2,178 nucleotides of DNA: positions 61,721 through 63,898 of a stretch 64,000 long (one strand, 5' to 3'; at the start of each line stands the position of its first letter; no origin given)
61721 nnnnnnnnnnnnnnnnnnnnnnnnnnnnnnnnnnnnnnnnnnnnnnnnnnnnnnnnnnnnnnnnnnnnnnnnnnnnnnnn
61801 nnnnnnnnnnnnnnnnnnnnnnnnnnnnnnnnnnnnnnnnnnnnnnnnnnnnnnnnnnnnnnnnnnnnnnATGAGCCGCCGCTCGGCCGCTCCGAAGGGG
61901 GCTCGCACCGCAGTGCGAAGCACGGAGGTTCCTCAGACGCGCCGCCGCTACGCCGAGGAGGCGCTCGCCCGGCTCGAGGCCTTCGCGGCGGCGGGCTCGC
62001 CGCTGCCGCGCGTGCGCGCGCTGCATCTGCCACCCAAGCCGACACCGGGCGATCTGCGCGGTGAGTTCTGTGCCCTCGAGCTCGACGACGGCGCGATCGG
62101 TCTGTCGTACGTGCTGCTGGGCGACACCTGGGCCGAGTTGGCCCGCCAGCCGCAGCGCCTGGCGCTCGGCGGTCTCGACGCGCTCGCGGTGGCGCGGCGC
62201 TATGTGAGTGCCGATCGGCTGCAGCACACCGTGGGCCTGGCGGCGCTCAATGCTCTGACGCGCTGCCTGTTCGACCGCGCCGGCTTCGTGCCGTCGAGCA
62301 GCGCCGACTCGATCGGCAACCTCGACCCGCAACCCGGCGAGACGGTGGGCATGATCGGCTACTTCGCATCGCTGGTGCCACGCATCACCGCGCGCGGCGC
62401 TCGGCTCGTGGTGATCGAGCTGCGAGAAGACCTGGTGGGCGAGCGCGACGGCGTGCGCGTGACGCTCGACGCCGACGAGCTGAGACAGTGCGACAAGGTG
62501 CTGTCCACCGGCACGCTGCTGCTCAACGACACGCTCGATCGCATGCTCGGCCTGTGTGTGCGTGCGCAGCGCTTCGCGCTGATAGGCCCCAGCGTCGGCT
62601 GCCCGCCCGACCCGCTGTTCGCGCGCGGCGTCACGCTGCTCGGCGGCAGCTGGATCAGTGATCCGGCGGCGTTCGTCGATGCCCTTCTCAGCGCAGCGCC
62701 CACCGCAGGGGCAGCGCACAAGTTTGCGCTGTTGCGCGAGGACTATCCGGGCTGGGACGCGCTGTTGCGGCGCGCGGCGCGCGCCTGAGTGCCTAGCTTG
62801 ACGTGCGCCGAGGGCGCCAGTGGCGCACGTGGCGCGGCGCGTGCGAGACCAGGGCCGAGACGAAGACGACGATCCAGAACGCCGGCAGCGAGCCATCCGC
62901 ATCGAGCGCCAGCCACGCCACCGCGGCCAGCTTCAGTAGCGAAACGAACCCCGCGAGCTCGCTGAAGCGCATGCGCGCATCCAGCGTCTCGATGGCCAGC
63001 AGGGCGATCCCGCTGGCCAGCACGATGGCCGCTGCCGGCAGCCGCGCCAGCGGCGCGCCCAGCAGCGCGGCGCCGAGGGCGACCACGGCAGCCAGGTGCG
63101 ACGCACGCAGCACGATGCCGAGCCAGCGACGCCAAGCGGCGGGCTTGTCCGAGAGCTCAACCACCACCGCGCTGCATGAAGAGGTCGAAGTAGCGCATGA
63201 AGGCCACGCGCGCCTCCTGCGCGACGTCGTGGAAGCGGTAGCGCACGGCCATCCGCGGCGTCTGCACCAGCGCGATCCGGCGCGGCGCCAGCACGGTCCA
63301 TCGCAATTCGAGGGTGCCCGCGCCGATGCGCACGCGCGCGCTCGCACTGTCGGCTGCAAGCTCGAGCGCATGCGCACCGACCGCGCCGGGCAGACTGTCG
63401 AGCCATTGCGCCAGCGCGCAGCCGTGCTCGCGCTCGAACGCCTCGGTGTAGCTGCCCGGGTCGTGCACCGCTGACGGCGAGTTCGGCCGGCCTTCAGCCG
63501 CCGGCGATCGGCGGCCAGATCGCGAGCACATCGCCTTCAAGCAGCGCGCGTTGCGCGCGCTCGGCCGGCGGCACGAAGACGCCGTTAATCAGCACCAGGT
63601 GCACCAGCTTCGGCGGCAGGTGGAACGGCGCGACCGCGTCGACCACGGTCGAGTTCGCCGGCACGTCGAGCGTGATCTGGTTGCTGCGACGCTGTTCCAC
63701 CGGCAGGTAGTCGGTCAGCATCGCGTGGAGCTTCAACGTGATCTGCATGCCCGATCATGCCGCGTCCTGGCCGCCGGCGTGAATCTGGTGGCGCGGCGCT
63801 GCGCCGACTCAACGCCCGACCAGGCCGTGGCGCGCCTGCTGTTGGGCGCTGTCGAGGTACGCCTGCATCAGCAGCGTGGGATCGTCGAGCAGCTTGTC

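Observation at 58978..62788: RavA-ViaA pair hard-wired to a DUF4213/DUF364 'metal-chelation' protein: a candidate chelatase-like cofactor-insertion machine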

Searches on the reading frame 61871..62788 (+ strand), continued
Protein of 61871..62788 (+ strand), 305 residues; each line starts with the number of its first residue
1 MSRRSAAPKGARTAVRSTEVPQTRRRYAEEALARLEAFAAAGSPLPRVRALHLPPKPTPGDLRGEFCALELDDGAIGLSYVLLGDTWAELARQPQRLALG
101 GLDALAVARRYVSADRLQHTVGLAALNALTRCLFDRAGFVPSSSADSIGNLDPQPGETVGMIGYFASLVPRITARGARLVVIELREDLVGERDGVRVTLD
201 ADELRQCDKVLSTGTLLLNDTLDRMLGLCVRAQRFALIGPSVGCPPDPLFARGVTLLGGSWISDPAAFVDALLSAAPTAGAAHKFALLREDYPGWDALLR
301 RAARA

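Call 47: get_annotated_region(hit=H1, flank=9000)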
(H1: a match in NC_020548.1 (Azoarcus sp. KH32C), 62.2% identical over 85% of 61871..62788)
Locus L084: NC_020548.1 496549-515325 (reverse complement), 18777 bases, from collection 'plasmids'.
description: Azoarcus sp. KH32C plasmid pAZKH, complete sequence
organism: Azoarcus sp. KH32C (NCBI taxid 748247)
taxonomy: Bacteria; Pseudomonadota; Betaproteobacteria; Rhodocyclales; Zoogloeaceae; Azoarcus; Azoarcus sp. KH32C
host: -; source: -; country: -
typing (MOB-suite, as given by PLSDB): mobilizable; replicon rep_cluster_432; relaxase MOBP
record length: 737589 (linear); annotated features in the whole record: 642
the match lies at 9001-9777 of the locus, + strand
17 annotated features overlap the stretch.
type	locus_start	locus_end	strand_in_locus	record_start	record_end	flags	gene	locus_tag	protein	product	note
CDS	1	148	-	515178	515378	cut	-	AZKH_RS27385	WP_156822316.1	hypothetical protein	-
CDS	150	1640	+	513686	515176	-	-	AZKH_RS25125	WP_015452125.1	aldehyde dehydrogenase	-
CDS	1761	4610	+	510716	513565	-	-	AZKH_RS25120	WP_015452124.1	2-oxoglutarate dehydrogenase E1 component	GO:0006099 - tricarboxylic acid cycle [Evidence IEA]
CDS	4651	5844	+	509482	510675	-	odhB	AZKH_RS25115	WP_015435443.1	2-oxoglutarate dehydrogenase complex dihydrolipoyllysine-residue succinyltransferase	GO:0006099 - tricarboxylic acid cycle [Evidence IEA]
CDS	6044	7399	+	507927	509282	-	-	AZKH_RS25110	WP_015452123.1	AAA family ATPase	-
CDS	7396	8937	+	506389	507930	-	-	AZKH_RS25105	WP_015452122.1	VWA domain-containing protein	-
CDS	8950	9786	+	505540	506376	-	-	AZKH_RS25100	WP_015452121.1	DUF364 domain-containing protein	-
CDS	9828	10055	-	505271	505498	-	-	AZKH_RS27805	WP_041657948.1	hypothetical protein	-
CDS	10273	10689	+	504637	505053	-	-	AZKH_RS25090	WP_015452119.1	DUF1801 domain-containing protein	-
CDS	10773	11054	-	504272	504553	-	-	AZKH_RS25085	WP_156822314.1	hypothetical protein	-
CDS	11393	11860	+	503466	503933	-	-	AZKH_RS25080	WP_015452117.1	group 1 truncated hemoglobin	-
CDS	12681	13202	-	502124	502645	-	-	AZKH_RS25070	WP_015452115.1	phasin family protein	-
CDS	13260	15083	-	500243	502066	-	-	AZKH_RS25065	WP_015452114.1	EAL domain-containing protein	-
CDS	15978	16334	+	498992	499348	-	-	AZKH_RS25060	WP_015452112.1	PA2779 family protein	-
CDS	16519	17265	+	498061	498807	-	-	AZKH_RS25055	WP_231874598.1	PA2778 family cysteine peptidase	-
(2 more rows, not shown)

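Call 57: predict_structure(alignment_id=A1)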
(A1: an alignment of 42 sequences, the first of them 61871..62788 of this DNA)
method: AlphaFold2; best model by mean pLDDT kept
length: 305 residues; sequences in the alignment: 42
mean_pLDDT: 90.2   pTM: 0.87
mean pLDDT of the five models: 90.2, 89.4, 89.3, 88.9, 86.5
residues with pLDDT >= 90: 230; 70-90: 49; 50-70: 10; < 50: 16
segments of 3 or more residues with pLDDT < 50: 8-17
pLDDT, mean of each block of 10 residues (from residue 1): 47 45 81 98 96 89 83 97 86 88 98 95 98 98 86 95 91 95 90 94 98 92 96 95 95 96 97 93 96 98 95
secondary structure, 60 per line:
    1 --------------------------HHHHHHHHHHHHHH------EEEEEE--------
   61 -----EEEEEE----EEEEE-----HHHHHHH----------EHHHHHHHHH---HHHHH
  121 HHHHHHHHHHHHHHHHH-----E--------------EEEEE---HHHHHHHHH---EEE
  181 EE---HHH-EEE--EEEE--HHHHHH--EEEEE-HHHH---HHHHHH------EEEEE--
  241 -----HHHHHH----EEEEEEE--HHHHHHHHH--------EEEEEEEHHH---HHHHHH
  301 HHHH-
elements in order: H27-40 E47-52 E66-71 E76-80 H86-92 H104-112 H116-137 E158-162 H166-174 E178-182 E190-192 E195-198 H201-206 E209-213 H215-218 H222-227 E234-238 H246-251 E256-262 H265-273 E282-288 H295-304

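Call 60: search_protein_families(library=padloc, proteins=[window:61871-62788:+], max_evalue=0.01)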
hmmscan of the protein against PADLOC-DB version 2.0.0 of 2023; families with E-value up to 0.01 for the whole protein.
window:61871-62788:+ (305 aa): 0 families

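Call 62: fold_search(model_id=the predicted structure, library=pdb)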
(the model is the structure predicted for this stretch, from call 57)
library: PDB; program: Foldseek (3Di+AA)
matches with E <= 10: 1253; with E <= 0.001: 87
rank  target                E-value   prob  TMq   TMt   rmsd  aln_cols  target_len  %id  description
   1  3l5o_B                3.6e-15  1.00  0.59  0.73   4.9       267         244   22  Crystal structure of protein with unknown function from DUF364 family (ZP_00559375.1) from Desulfitobacterium hafniens (released 2010-02-02)
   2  3l5o_A                8.8e-15  1.00  0.60  0.72   4.8       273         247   23  Crystal structure of protein with unknown function from DUF364 family (ZP_00559375.1) from Desulfitobacterium hafniens (released 2010-02-02)
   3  3npg_B                2.2e-14  1.00  0.60  0.74   5.0       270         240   17  Crystal structure of a protein with unknown function from DUF364 family (PH1506) from PYROCOCCUS HORIKOSHII at 2.70 A  (released 2010-09-29)
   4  3npg_C                2.9e-14  1.00  0.64  0.78   4.5       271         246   17  Crystal structure of a protein with unknown function from DUF364 family (PH1506) from PYROCOCCUS HORIKOSHII at 2.70 A  (released 2010-09-29)
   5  3npg_D                4.5e-14  1.00  0.60  0.73   5.5       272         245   18  Crystal structure of a protein with unknown function from DUF364 family (PH1506) from PYROCOCCUS HORIKOSHII at 2.70 A  (released 2010-09-29)
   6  3npg_A                8.6e-14  1.00  0.62  0.74   5.2       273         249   18  Crystal structure of a protein with unknown function from DUF364 family (PH1506) from PYROCOCCUS HORIKOSHII at 2.70 A  (released 2010-09-29)
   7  3s47_A                7.8e-05  0.98  0.26  0.22  10.9       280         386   13  Crystal structure of enolase superfamily member from Clostridium beijerincki complexed with Mg (released 2012-05-23)
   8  4kt2_E                1.2e-04  0.99  0.31  0.25   9.4       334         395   13  Crystal structure of d-mannonate dehydratase from chromohalobacter salexigens complexed with mg and glycerol (released 2014-05-21)
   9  4kws_F                1.3e-04  0.99  0.30  0.25   9.3       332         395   13  Crystal structure of d-mannonate dehydratase from chromohalobacter salexigens complexed with Mg and glycerol (released 2014-05-28)
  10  3ik4_A                1.6e-04  0.99  0.24  0.21  13.2       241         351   14  CRYSTAL STRUCTURE OF mandelate racemase/muconate lactonizing protein from Herpetosiphon aurantiacus (released 2009-08-18)
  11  4kt2_H                1.8e-04  0.98  0.27  0.22  10.2       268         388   14  Crystal structure of d-mannonate dehydratase from chromohalobacter salexigens complexed with mg and glycerol (released 2014-05-21)
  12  3thu_A                1.8e-04  0.98  0.29  0.23  13.9       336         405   14  Crystal structure of an enolase from sphingomonas sp. ska58 (efi target efi-501683) with bound mg (released 2011-09-14)
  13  3rra_B                1.8e-04  0.98  0.24  0.20  13.3       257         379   12  Crystal structure of enolase PRK14017 (target EFI-500653) from Ralstonia pickettii 12J with magnesium bound (released 2011-05-11)
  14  3gy1_B                2.1e-04  0.99  0.27  0.22   9.2       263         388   11  CRYSTAL STRUCTURE OF putative mandelate racemase/muconate lactonizing protein from Clostridium beijerinckii NCIMB 8052 (released 2009-04-14)
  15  4k2s_D                2.1e-04  0.98  0.30  0.25   9.6       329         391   12  Crystal structure of the mutant P317A of d-mannonate dehydratase from chromohalobacter salexigens complexed with mg an (released 2014-04-09)
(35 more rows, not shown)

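Call 70: search_protein_representatives(protein=window:61871-62788:+)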
Query: 305 residues. Proteins with E-value up to 0.001 (for the whole library): 975; up to 1e-10: 403; up to 1e-30: 97. The best 150 are listed.
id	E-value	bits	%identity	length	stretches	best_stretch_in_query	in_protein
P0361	7.4e-78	278.4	55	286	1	28-295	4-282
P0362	9.1e-78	278.1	54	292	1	27-303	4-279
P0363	1.5e-73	264.2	54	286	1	26-304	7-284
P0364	2.3e-72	260.3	54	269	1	30-292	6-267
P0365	3.8e-69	249.8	59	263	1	93-301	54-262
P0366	2.7e-68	247.0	50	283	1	20-301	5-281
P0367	2.0e-67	244.1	51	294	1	30-302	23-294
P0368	1.4e-62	228.2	56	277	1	70-279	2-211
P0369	2.4e-62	227.5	49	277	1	35-300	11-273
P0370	6.8e-62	226.0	48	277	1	33-299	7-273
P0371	4.5e-60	220.0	49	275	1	31-301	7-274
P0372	8.8e-60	219.1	46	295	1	28-300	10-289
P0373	8.1e-57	209.3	62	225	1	27-203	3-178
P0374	1.2e-56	208.8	42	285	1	25-304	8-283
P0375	2.3e-56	207.8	60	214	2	159-298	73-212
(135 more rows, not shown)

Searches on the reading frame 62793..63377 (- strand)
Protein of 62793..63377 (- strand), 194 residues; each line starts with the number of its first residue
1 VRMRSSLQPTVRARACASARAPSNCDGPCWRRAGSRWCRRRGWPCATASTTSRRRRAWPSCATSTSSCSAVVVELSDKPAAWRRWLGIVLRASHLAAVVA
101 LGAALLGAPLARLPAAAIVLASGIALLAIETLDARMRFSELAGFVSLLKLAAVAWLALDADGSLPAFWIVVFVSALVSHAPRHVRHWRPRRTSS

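Call 9: search_protein_families(library=pfam, proteins=[window:62793-63377:-], max_evalue=0.01)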
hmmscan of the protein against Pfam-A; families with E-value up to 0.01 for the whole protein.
window:62793-63377:- (194 aa): 0 families

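Call 10: search_protein_families(library=ncbifam, proteins=[window:62793-63377:-], max_evalue=0.01)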
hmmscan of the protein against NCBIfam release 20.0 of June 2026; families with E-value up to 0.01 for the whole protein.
window:62793-63377:- (194 aa): 0 families

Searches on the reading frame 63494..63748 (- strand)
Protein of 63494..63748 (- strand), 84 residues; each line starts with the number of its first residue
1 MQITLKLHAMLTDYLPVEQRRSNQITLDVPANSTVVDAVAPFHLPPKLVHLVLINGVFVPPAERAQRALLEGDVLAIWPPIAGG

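Call 9: search_protein_families(library=pfam, proteins=[window:63494-63748:-], max_evalue=0.01)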
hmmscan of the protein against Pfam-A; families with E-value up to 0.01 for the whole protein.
window:63494-63748:- (84 aa): 2 families
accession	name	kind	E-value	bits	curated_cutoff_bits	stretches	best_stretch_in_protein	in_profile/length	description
PF02597.26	ThiS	-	1.8e-06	28.8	22.5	1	27-84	16-76/76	ThiS family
PF14451.12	Ub-Mut7C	-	3.3e-06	27.3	23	1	2-79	3-75/81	Mut7-C ubiquitin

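Call 10: search_protein_families(library=ncbifam, proteins=[window:63494-63748:-], max_evalue=0.01)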
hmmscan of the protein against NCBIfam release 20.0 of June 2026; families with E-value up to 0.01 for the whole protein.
window:63494-63748:- (84 aa): 3 families
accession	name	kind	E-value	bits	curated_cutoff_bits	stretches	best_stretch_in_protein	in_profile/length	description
NF041918.1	SAMP1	equivalog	5.2e-05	23.7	60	1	52-84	59-91/91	ubiquitin-like small modifier protein 1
TIGR01683.1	thiS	equivalog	0.0027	18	37.45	1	28-84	9-64/64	sulfur carrier protein ThiS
TIGR01687.1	moaD_arch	subfamily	0.0058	17.1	49.5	0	51-84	57-88/88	MoaD family protein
